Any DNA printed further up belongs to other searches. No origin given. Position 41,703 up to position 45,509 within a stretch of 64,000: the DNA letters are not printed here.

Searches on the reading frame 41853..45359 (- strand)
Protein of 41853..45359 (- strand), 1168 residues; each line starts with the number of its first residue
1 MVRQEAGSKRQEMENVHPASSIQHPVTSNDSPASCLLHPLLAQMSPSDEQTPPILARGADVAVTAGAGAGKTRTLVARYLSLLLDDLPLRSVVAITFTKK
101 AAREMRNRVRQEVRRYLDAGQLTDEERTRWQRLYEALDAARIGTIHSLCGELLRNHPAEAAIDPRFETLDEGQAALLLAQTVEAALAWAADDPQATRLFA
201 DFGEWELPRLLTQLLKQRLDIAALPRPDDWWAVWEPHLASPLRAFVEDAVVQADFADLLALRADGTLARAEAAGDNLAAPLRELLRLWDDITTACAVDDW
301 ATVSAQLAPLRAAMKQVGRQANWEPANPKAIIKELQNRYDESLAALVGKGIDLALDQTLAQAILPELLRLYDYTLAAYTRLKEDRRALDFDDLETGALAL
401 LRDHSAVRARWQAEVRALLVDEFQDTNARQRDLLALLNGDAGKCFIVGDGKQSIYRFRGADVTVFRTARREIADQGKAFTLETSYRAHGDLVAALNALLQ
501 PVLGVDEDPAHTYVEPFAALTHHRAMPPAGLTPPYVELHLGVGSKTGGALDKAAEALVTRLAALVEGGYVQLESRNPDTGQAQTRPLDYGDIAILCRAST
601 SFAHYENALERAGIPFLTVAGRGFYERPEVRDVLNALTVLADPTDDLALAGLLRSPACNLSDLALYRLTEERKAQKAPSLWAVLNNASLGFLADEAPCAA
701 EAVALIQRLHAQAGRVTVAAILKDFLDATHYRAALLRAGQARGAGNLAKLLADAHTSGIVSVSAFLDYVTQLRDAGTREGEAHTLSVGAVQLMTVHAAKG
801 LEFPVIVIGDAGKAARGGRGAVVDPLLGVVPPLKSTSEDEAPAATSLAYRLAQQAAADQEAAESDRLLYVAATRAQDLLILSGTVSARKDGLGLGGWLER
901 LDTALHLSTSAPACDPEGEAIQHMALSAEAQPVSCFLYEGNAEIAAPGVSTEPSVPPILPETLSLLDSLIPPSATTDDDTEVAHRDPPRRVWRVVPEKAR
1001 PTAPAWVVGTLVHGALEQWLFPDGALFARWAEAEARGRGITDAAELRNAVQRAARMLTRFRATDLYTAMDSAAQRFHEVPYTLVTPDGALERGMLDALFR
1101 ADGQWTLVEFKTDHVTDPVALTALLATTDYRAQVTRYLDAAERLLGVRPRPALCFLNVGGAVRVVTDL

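Call 8: search_protein_families(library=pfam, proteins=[window:41853-45359:-], max_evalue=0.01)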
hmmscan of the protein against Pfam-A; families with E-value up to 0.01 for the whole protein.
window:41853-45359:- (1168 aa): 7 families
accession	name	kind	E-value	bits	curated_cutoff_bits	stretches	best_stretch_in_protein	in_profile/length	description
PF00580.27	UvrD-helicase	-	9.7e-56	189.9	23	1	49-471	4-269/271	UvrD/REP helicase N-terminal domain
PF13361.12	UvrD_C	-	1.2e-25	91.1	25.6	2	588-672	70-154/350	UvrD-like helicase C-terminal domain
PF13245.12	AAA_19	-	6.9e-17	62.3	25.1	1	61-458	14-134/134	AAA domain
PF13538.12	UvrD_C_2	-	2.2e-09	37.5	27.4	1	856-881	26-51/52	UvrD-like helicase C-terminal domain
PF12705.13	PDDEXK_1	-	2.8e-05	24.6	22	1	996-1148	26-178/247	PD-(D/E)XK nuclease superfamily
PF13604.12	AAA_30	-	0.00049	20.3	27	0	61-109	21-66/191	AAA domain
PF17944.6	Arg_decarbox_C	-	0.0067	17.4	23.3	0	102-136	12-43/51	Arginine decarboxylase C-terminal helical extension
